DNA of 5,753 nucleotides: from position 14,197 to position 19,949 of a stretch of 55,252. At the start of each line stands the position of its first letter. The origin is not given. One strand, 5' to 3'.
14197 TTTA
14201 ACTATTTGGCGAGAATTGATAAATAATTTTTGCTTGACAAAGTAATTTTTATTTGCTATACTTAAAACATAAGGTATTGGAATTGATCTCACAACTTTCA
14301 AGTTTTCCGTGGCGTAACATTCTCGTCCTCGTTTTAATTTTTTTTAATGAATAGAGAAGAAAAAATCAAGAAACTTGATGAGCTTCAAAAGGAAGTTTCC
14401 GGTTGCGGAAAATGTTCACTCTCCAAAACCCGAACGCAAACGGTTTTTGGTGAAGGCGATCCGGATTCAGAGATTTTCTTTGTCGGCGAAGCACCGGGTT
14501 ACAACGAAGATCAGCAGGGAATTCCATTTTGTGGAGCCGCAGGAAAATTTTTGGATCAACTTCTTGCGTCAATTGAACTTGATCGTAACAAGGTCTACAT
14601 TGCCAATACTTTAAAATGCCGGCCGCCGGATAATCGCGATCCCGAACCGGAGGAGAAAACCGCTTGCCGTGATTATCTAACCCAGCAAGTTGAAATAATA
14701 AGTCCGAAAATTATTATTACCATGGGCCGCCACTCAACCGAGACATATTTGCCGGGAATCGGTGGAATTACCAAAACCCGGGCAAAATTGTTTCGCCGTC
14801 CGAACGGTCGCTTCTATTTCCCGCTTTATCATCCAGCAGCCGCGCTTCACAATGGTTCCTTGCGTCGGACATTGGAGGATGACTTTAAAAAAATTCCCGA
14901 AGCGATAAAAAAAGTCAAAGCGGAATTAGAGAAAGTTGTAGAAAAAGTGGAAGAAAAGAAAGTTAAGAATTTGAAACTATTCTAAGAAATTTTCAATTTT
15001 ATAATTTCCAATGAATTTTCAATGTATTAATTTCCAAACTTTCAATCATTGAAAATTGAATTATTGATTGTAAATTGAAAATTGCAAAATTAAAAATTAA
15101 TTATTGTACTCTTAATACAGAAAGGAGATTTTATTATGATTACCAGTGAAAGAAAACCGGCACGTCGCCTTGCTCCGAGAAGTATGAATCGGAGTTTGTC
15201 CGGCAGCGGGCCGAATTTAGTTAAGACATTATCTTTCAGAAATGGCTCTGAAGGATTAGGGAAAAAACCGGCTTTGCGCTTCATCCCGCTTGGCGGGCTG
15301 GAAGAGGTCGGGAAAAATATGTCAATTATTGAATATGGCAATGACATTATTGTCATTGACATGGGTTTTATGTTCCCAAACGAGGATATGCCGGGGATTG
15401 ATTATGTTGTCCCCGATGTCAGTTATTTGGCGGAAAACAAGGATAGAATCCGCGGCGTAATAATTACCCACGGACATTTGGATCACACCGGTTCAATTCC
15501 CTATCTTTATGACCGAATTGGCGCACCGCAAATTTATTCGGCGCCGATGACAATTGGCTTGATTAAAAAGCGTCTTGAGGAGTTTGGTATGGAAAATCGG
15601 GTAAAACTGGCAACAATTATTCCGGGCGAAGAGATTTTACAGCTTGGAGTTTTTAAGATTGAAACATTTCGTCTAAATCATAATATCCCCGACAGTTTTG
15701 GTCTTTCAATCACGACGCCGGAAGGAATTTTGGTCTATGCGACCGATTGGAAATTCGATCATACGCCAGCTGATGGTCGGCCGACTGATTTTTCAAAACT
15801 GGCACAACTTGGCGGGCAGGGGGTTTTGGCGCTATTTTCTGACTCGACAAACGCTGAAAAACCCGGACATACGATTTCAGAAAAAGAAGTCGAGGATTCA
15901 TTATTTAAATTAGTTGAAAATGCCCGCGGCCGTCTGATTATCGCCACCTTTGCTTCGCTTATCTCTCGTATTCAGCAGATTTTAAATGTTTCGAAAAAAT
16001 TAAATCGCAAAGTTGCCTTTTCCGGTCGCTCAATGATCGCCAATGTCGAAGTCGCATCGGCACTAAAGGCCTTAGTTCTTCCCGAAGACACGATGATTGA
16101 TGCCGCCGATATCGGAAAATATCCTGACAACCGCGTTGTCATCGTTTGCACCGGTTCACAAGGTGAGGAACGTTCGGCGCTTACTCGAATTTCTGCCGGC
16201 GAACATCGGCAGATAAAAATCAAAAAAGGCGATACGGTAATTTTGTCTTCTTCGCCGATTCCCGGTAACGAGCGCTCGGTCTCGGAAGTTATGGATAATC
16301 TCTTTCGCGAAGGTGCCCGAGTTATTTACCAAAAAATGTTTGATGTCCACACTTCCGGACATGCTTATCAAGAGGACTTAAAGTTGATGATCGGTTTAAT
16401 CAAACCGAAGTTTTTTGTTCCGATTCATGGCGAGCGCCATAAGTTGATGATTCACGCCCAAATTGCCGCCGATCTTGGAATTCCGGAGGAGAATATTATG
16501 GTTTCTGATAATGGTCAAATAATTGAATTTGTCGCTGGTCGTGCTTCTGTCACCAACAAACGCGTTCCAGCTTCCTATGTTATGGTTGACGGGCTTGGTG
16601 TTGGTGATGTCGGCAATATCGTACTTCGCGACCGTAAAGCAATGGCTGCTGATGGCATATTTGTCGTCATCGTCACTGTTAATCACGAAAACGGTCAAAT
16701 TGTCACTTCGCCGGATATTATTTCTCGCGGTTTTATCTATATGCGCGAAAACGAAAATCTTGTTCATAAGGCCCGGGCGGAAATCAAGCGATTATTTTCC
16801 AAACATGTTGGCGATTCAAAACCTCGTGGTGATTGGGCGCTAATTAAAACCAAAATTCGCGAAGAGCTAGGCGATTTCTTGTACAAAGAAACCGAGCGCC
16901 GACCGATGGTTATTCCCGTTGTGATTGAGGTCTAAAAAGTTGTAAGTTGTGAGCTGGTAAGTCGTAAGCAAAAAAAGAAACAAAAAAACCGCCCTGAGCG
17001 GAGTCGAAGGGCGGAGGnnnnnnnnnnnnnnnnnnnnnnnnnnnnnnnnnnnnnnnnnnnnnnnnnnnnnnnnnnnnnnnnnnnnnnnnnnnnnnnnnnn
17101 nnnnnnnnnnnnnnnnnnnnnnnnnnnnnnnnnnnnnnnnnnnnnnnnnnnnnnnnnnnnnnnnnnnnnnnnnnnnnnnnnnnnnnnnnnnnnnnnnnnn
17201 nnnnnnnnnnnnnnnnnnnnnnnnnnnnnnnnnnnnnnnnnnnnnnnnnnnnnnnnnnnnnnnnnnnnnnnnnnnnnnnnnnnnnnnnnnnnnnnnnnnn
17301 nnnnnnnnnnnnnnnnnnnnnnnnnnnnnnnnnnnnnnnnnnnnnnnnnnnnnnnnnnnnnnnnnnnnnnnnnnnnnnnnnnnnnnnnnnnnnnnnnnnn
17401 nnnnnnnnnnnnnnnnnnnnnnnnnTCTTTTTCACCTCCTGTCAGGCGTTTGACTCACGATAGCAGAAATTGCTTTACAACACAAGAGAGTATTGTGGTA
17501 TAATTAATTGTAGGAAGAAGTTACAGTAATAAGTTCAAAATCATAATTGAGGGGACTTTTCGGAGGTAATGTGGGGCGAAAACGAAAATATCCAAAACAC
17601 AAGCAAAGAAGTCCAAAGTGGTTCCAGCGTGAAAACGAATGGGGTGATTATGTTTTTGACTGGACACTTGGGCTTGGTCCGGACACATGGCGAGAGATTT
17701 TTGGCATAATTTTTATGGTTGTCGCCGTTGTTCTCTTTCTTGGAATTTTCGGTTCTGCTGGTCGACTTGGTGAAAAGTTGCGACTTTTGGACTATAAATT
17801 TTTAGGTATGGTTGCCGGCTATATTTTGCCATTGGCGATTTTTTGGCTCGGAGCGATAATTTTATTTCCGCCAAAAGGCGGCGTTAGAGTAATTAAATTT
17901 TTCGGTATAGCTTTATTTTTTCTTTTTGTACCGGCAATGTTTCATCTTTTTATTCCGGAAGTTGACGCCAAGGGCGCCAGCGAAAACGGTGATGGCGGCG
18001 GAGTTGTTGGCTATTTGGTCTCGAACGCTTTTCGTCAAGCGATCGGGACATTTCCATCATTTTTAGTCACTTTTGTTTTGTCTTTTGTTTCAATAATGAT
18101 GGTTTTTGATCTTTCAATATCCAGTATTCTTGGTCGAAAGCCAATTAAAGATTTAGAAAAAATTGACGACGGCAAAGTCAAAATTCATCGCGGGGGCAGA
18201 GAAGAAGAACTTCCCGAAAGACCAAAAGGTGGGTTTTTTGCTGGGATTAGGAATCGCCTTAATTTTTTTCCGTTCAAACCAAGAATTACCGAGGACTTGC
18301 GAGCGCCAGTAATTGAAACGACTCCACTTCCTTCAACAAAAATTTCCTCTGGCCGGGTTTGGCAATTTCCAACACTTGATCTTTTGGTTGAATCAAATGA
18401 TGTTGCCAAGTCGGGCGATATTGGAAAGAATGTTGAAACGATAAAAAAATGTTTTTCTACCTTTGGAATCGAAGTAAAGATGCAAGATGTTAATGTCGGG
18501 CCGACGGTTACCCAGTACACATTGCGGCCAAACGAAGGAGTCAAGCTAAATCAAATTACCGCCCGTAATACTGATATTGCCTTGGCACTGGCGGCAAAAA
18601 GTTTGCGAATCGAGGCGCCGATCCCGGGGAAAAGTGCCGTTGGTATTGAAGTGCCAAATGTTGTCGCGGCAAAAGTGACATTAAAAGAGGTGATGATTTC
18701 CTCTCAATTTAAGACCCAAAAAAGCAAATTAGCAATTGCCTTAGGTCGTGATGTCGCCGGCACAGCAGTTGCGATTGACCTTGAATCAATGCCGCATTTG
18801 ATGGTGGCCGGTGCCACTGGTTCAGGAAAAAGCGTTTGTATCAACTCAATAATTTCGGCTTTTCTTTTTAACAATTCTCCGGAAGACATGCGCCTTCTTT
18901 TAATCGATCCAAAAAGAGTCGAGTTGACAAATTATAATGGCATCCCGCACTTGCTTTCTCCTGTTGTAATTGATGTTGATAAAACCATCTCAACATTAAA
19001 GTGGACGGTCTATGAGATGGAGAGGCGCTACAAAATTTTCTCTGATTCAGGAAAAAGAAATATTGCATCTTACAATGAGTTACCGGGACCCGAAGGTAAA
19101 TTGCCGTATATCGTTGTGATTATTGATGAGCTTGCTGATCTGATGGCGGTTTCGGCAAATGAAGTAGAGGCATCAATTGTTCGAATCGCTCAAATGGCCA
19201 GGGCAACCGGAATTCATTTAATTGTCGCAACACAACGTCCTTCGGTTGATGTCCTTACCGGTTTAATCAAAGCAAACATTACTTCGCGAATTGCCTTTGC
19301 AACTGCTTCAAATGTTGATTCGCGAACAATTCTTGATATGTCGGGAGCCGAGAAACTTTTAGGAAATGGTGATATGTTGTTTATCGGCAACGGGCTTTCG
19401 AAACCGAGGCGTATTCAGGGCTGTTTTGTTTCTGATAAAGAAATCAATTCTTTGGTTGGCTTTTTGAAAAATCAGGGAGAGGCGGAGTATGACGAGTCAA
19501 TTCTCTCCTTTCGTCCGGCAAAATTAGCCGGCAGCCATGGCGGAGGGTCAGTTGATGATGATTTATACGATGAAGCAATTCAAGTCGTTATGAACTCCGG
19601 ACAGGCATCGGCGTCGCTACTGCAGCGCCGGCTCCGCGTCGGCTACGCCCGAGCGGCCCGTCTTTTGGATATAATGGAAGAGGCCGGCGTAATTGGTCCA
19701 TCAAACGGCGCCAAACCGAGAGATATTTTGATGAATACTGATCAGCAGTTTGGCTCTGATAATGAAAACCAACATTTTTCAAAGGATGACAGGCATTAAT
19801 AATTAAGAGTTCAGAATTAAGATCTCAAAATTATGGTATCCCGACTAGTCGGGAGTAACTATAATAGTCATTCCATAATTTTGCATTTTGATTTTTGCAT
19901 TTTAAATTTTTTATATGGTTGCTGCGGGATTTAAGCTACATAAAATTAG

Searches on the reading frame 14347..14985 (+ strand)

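Call 38: search_protein_families(library=pfam, proteins=[window:14347-14985:+], max_evalue=0.0001)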
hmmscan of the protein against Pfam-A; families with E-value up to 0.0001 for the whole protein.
window:14347-14985:+ (212 aa): 1 family
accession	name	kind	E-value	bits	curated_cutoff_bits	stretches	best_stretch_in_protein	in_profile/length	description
PF03167.25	UDG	-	9e-35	120.2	24.3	1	34-175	1-128/141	Uracil DNA glycosylase superfamily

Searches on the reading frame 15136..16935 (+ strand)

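Call 38: search_protein_families(library=pfam, proteins=[window:15136-16935:+], max_evalue=0.0001)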
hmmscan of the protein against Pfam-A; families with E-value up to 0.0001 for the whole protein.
window:15136-16935:+ (599 aa): 5 families
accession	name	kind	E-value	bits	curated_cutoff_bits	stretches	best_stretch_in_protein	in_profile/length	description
PF22505.1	RNase_J_b_CASP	-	1.1e-48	164.6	27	1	265-389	2-126/126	Ribonuclease J, beta-CASP domain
PF17770.6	RNase_J_C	-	8.8e-31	107.4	23.8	1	496-599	1-102/102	Ribonuclease J C-terminal domain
PF00753.33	Lactamase_B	-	3.4e-10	40.6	22.7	1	59-137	5-76/196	Metallo-beta-lactamase superfamily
PF12706.13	Lactamase_B_2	-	1.8e-09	37.9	27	1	100-206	26-144/200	Beta-lactamase superfamily domain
PF07521.17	RMMBL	-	3.3e-09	37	21.6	1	399-449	7-58/63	Zn-dependent metallo-hydrolase RNA specificity domain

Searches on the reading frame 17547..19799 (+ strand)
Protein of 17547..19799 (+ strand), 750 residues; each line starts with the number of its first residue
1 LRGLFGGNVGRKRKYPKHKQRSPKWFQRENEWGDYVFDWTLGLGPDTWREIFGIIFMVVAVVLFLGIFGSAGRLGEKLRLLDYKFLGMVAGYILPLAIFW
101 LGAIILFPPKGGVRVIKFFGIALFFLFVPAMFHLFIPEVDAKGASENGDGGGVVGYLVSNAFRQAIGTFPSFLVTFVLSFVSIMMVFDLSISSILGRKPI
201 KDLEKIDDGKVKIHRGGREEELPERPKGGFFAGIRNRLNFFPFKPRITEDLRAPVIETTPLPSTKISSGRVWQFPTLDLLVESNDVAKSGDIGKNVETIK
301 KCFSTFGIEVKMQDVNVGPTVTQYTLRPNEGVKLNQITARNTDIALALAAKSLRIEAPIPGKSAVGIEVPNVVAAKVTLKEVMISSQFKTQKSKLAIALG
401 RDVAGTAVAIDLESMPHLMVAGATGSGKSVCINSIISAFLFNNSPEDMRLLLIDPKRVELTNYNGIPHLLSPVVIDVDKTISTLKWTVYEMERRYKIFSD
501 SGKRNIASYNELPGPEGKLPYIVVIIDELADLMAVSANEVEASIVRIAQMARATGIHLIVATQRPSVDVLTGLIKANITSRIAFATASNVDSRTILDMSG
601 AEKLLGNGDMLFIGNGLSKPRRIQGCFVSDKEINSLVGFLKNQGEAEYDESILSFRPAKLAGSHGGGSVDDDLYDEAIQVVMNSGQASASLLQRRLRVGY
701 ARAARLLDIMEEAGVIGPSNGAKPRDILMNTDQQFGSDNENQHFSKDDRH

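Call 38: search_protein_families(library=pfam, proteins=[window:17547-19799:+], max_evalue=0.0001)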
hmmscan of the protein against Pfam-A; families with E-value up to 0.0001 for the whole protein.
window:17547-19799:+ (750 aa): 5 families
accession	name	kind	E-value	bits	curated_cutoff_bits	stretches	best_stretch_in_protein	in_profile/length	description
PF01580.24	FtsK_SpoIIIE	-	3.2e-60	203.8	24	1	379-567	2-221/221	FtsK/SpoIIIE family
PF17854.6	FtsK_alpha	-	3.3e-29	101.5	22.9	1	274-371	1-101/101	FtsK alpha domain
PF09397.16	FtsK_gamma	-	1.6e-27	95.4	30.6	1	670-729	3-62/63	Ftsk gamma domain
PF13491.11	FtsK_4TM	-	1.1e-12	48.4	23.1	1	71-195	47-167/171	4TM region of DNA translocase FtsK/SpoIIIE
PF01935.23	DUF87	-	7.2e-05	23.4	23.2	0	405-548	11-119/220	Helicase HerA, central domain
